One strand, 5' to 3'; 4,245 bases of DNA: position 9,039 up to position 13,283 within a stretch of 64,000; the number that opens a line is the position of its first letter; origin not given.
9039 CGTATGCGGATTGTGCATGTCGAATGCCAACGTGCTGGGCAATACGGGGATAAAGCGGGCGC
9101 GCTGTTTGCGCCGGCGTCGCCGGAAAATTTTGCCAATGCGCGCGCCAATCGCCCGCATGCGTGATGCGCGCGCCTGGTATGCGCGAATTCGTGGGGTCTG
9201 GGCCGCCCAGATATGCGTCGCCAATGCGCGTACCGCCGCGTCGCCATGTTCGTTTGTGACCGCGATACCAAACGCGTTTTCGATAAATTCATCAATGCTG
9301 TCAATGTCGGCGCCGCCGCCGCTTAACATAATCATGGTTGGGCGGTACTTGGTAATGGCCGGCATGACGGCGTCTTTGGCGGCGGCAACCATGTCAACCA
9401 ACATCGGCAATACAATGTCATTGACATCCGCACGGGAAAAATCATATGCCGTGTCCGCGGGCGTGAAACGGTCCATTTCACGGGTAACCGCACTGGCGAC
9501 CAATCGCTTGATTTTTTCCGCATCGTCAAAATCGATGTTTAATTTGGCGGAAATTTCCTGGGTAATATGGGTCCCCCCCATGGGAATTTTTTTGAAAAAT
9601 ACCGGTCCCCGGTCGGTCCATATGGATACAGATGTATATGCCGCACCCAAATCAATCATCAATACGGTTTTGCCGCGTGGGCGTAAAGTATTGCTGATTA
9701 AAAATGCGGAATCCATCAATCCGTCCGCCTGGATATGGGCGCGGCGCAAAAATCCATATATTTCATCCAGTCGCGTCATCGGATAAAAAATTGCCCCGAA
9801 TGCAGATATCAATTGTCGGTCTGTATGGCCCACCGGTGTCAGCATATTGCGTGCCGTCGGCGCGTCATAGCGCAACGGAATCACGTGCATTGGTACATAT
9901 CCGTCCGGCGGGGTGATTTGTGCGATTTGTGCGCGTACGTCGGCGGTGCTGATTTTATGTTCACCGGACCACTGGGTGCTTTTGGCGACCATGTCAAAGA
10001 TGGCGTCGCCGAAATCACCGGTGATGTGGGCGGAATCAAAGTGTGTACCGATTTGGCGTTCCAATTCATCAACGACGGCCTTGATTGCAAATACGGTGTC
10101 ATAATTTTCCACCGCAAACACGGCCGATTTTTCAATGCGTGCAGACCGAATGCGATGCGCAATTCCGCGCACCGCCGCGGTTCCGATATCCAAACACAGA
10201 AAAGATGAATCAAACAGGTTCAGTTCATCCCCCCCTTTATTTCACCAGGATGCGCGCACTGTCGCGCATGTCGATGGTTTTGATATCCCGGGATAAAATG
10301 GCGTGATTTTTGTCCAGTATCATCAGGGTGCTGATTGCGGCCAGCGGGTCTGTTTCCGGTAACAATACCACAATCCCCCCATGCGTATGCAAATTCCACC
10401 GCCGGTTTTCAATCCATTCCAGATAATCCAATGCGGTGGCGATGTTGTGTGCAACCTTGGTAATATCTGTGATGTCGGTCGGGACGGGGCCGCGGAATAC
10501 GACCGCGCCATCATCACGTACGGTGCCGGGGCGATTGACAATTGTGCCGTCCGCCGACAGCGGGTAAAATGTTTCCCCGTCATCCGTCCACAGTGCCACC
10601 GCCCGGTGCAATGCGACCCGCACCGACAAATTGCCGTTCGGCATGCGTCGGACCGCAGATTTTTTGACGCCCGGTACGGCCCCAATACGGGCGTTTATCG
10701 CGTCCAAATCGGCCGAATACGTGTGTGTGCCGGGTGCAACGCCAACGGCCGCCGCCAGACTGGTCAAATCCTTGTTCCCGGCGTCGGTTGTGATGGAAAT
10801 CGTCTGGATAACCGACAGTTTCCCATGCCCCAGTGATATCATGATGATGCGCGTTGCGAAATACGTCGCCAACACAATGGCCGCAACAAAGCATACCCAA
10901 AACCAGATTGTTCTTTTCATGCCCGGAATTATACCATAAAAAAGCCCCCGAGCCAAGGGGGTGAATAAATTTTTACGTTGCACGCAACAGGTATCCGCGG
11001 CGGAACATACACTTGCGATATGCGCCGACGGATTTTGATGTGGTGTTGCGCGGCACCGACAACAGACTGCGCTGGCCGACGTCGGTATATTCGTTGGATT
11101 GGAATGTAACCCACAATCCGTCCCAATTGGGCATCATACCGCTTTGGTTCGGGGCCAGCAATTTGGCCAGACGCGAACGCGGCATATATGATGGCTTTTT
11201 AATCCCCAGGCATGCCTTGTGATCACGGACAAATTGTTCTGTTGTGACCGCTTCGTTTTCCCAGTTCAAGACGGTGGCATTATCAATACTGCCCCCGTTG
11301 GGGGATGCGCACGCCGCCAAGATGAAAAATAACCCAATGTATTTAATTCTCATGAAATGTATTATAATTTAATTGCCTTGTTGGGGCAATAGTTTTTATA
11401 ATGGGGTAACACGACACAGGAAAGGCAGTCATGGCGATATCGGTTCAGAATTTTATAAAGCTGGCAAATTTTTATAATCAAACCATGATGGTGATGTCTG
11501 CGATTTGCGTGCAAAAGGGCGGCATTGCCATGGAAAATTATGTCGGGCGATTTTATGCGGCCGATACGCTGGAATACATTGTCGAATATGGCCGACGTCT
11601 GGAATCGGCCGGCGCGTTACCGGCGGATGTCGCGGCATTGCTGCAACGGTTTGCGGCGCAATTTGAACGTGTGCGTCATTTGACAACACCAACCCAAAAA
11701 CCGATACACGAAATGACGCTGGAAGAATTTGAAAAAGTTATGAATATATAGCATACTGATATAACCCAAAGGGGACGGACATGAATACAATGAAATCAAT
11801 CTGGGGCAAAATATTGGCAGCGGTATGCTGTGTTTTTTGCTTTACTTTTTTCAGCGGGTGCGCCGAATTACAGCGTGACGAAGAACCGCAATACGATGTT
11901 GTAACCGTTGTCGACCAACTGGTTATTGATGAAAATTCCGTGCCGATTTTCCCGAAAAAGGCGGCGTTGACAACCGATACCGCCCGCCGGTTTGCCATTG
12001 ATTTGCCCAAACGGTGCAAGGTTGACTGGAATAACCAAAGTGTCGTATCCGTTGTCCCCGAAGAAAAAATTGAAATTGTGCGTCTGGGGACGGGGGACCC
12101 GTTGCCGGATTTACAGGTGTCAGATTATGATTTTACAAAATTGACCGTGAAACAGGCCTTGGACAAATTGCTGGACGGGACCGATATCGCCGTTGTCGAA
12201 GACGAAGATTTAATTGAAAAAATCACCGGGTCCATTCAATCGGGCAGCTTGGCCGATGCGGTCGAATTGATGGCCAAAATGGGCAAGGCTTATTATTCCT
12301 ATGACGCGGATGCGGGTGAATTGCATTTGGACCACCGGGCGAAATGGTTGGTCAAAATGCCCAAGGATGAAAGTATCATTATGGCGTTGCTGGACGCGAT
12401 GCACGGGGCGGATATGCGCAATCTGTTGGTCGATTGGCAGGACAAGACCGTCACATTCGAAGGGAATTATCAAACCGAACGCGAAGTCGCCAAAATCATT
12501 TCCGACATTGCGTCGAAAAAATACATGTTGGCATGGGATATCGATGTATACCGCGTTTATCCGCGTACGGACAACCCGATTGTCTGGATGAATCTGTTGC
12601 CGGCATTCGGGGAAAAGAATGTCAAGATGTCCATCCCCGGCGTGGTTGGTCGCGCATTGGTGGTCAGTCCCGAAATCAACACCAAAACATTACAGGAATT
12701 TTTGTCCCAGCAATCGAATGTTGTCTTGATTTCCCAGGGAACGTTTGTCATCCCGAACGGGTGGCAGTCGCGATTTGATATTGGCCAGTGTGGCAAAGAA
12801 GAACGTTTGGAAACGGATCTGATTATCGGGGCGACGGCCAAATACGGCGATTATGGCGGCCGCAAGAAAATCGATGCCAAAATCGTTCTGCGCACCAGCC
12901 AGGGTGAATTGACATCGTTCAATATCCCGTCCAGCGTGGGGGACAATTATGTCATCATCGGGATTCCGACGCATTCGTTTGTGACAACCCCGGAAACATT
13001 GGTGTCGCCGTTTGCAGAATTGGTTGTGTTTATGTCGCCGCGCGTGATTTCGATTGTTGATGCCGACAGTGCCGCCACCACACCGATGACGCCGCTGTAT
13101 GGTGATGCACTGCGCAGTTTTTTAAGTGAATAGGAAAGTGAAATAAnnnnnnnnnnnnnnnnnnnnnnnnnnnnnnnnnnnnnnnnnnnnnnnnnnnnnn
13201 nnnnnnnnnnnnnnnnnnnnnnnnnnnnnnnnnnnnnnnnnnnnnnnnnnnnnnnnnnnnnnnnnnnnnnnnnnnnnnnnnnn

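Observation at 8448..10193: In-frame fusion of FtsA to a complete ribulose-phosphate 3-epimerase, directly after ftsQ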

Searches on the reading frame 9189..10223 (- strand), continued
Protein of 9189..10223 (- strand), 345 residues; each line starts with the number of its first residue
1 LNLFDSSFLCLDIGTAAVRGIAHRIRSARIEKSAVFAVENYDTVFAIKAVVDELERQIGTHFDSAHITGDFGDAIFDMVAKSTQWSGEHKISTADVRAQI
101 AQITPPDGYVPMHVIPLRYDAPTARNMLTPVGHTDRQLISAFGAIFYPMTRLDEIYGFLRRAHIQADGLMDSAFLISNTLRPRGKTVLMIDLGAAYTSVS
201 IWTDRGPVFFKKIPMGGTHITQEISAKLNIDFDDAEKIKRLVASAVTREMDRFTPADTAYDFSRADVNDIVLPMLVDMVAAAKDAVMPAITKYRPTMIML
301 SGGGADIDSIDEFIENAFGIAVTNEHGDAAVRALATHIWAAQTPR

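Call 67: search_solved_structures(query=window:9189-10223:-, max_evalue=1, show_alignments=1)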
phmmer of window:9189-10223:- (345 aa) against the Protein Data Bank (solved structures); distinct sequences matched with E-value up to 1: 28.
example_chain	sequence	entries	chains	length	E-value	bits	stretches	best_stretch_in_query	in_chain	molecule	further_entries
1e4f_T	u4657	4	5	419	1.2e-08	38.1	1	50-250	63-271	CELL DIVISION PROTEIN FTSA | CELL DIVISION PROTEIN FTSA, PUTATIVE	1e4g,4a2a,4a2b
3jc8_Ma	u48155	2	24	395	4.9e-07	32.9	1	174-320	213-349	Type IV pilus biogenesis protein PilM | PilM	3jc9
7q6f_A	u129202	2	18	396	7.4e-05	25.7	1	43-317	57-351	Cell division protein FtsA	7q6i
2ych_A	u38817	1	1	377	0.0001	25.2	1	185-321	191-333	COMPETENCE PROTEIN PILM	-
7q6g_A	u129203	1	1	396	0.00023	24.1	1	103-319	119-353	Cell division protein FtsA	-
3wt0_A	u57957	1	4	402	0.0007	22.5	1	187-316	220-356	Cell division protein FtsA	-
3wqt_A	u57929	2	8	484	0.0011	21.8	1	187-316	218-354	Cell division protein FtsA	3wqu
7e1c_A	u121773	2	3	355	0.0038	20.1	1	163-322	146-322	Cell shape-determining protein MreB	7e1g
5eox_A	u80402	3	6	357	0.014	18.2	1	166-240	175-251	Type 4 fimbrial biogenesis protein PilM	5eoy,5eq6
5eou_A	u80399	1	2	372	0.016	18.1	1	166-240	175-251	Type 4 fimbrial biogenesis protein PilM,Type 4 fimbrial biogenesis protein PilN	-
2qyj_A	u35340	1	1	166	0.021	17.6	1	240-330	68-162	ankyrin NI3C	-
7q6d_A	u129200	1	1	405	0.022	17.6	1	103-240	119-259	Cell division protein FtsA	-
2xeh_A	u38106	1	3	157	0.051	16.4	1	240-330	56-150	NI3C MUT6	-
2xee_A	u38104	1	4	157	0.065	16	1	241-330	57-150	NI3C DARPIN MUTANT5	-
3h1q_A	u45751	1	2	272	0.22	14.3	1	188-241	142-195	Ethanolamine utilization protein EutJ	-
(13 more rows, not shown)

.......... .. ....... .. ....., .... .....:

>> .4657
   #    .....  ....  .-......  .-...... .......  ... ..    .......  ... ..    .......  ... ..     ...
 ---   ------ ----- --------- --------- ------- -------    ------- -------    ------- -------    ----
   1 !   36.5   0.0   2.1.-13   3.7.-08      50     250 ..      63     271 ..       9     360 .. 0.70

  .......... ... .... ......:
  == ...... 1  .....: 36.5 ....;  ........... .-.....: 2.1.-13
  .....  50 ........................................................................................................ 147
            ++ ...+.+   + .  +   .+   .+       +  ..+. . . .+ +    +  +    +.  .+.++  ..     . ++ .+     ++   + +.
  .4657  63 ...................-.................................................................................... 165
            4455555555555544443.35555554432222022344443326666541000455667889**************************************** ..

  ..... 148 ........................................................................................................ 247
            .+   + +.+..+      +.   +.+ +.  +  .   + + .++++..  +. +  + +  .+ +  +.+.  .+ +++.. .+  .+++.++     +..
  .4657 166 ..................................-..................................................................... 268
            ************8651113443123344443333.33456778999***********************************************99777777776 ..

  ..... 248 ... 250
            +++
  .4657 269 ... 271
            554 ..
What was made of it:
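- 9780..10010 (-): 1C (SHS2-like) subdomain, about residues 72-148 in the model. The alignment to T. maritima FtsA covers residues 63-165 (call 67).
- On FtsA: The sequence alignment to T. maritima FtsA spans the 1C region (call 67).
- The best PDB sequence hit is T. maritima FtsA (call 67).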

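Call 68: predict_structure(alignment_id=A3)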
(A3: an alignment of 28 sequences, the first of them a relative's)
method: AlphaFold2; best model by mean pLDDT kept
length: 589 residues; sequences in the alignment: 28
mean_pLDDT: 85.3   pTM: 0.60
mean pLDDT of the five models: 85.3, 84.2, 79.1, 71.8, 65.5
residues with pLDDT >= 90: 324; 70-90: 187; 50-70: 60; < 50: 18
segments of 3 or more residues with pLDDT < 50: 370-376, 413-420
pLDDT, mean of each block of 10 residues (from residue 1): 86 91 89 92 93 95 94 92 88 93 91 94 92 91 94 94 94 94 93 94 94 95 93 89 74 54 73 90 96 93 90 92 93 94 85 83 65 53 75 71 81 47 76 85 82 90 89 92 92 91 93 62 90 93 88 82 85 57 62
secondary structure, 60 per line:
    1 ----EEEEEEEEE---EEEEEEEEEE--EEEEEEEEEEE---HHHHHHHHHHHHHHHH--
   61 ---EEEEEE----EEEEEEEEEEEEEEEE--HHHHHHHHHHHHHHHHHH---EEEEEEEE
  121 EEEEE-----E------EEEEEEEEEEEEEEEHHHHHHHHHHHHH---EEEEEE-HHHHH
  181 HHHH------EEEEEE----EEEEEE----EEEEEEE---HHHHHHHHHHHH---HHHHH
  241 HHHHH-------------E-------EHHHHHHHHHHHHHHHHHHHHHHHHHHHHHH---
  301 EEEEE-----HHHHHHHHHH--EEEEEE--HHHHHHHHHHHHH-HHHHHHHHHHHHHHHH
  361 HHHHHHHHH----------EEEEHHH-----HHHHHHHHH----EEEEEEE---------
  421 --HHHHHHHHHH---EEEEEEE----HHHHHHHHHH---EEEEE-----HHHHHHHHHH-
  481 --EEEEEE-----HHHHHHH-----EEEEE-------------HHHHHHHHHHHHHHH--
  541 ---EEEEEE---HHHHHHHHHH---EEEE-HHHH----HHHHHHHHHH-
elements in order: E5-13 E17-26 E29-39 H43-58 E64-69 E74-89 H92-109 E113-125 E138-152 H153-165 E169-174 H176-184 E191-196 E201-206 E211-217 H221-232 H236-245 H268-297 E301-305 H311-320 E323-328 H331-343 H345-369 E380-383 H392-400 E405-411 H423-432 E436-442 H447-456 E460-464 H470-479 E483-488 H494-500 E506-510 H524-538 E544-549 H553-562 E566-569 H571-574 H579-588

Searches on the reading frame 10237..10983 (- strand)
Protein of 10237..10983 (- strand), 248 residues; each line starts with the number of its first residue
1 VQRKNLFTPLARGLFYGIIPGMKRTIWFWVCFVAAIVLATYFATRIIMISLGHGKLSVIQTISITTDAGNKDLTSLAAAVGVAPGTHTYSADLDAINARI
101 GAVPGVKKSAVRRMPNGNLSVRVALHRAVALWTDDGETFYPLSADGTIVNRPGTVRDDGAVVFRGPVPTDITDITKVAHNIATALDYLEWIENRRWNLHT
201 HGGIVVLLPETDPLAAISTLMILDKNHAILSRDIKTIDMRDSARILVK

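Call 3: search_protein_families(library=pfam, proteins=[window:10237-10983:-], max_evalue=0.01)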
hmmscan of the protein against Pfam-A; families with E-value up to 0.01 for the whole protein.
window:10237-10983:- (248 aa): 1 family
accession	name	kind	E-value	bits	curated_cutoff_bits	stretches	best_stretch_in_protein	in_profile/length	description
PF03799.20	FtsQ_DivIB_C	-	1.7e-08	35.8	21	1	130-240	1-114/114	Cell division protein FtsQ/DivIB, C-terminal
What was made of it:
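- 10237..10983 (-): ftsQ (248 aa). Pfam FtsQ_DivIB_C, E 1.7e-08 (call 3).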

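Call 4: search_protein_families(library=ncbifam, proteins=[window:10237-10983:-], max_evalue=0.01)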
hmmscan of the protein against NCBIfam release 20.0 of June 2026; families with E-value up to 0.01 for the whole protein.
window:10237-10983:- (248 aa): 0 families

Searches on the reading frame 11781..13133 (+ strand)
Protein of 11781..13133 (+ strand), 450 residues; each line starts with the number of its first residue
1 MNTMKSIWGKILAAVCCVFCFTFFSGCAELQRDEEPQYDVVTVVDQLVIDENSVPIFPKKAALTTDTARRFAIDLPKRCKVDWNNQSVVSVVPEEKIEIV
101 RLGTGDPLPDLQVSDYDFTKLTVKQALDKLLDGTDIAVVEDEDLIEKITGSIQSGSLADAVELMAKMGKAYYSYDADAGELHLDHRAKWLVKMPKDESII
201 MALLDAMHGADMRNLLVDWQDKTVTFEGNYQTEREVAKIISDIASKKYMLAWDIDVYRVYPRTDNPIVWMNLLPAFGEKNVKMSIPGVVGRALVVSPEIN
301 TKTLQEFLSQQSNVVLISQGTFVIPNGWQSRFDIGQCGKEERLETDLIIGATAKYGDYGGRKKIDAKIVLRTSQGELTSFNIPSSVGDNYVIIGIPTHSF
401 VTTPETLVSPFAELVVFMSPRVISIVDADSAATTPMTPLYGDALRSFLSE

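Call 3: search_protein_families(library=pfam, proteins=[window:11781-13133:+], max_evalue=0.01)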
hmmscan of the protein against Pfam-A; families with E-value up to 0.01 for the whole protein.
window:11781-13133:+ (450 aa): 1 family
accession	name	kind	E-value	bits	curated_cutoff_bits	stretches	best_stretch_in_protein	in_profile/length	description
PF07660.19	STN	-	0.0091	16.2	28.4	0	118-140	20-42/52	Secretin and TonB N terminus short domain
